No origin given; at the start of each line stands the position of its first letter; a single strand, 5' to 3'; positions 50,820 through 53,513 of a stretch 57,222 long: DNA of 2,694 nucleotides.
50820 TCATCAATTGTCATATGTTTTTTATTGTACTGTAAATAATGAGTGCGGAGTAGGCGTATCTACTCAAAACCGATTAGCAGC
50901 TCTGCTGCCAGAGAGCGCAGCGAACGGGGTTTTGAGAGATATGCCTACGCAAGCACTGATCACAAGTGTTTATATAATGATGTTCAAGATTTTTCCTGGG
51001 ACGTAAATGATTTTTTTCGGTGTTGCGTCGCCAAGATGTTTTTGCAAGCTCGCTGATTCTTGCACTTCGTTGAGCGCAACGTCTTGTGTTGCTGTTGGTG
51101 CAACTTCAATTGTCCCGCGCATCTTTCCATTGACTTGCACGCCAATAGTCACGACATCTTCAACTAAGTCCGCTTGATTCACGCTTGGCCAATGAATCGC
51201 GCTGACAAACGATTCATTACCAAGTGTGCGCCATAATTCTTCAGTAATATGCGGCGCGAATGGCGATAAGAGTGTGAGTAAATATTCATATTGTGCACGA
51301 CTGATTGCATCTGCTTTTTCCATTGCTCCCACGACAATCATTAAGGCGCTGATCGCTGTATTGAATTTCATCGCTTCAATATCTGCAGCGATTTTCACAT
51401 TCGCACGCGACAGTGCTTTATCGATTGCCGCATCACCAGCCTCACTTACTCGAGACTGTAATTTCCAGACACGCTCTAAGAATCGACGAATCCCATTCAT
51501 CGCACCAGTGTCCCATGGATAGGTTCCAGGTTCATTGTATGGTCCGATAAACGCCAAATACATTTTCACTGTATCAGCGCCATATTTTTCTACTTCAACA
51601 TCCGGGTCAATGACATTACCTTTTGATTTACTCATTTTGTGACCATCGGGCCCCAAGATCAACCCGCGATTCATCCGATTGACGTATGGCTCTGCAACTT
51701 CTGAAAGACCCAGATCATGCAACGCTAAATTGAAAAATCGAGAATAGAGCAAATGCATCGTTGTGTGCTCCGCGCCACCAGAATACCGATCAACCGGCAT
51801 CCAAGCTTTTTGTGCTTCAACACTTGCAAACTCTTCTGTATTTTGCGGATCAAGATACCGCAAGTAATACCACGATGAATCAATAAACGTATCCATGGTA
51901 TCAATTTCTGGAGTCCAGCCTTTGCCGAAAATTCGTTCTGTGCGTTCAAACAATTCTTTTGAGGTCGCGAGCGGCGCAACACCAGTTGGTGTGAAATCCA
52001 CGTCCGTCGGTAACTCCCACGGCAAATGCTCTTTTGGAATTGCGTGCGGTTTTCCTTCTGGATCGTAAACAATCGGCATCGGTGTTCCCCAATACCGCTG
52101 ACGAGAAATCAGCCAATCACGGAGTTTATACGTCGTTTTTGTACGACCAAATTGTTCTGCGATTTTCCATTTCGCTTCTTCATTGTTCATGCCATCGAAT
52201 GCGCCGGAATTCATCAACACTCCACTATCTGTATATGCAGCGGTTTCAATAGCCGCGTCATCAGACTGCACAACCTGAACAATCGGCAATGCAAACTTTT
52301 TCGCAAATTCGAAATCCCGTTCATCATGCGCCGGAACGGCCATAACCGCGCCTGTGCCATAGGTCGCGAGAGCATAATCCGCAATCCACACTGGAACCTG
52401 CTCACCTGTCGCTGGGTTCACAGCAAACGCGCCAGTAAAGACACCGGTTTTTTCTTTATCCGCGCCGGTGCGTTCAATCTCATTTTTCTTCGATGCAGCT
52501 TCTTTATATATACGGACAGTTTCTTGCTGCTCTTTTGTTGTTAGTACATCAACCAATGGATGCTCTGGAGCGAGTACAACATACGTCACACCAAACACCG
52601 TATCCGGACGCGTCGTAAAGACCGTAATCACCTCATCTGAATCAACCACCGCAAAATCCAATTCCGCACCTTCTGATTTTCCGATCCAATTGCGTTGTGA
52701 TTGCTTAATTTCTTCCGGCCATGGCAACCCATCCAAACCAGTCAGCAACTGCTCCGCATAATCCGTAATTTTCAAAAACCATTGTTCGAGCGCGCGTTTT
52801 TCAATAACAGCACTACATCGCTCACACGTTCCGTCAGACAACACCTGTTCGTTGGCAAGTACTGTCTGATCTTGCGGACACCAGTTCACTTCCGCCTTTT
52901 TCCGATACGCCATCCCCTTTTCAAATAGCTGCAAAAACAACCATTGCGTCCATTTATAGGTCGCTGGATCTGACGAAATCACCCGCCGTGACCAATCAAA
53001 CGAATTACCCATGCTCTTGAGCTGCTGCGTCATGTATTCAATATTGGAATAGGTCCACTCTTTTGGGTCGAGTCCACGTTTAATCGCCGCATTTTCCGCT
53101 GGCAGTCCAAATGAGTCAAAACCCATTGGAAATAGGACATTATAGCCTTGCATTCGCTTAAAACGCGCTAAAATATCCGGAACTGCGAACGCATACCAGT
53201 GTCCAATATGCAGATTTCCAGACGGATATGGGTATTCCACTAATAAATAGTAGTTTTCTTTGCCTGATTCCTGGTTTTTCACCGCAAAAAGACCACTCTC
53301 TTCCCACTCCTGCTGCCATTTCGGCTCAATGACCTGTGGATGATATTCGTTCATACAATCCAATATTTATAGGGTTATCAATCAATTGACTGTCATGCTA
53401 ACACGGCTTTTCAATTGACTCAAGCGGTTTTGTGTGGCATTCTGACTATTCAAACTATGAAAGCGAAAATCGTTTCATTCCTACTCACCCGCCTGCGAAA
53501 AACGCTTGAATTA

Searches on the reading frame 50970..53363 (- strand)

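Call 7: search_protein_families(library=pfam, proteins=[window:50970-53363:-], max_evalue=0.01)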
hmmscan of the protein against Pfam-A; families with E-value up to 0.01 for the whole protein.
window:50970-53363:- (797 aa): 5 families
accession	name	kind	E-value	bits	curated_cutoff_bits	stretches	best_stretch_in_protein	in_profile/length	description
PF13603.12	tRNA-synt_1_2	-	1.9e-72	243.1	25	1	224-404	1-183/185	Leucyl-tRNA synthetase, editing domain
PF00133.28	tRNA-synt_1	-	2.5e-54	185.1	22.7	2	15-227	1-225/414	tRNA synthetases class I (I, L, M and V)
PF09334.17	tRNA-synt_1g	-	3.3e-32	112.2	20.1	2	43-184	6-143/391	tRNA synthetases class I (M)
PF08264.19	Anticodon_1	-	4.7e-17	62.7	25.1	1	646-763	3-147/148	Anticodon-binding domain of tRNA ligase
PF01406.26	tRNA-synt_1e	-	0.0025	17.6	27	0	50-156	22-125/301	tRNA synthetases class I (C) catalytic domain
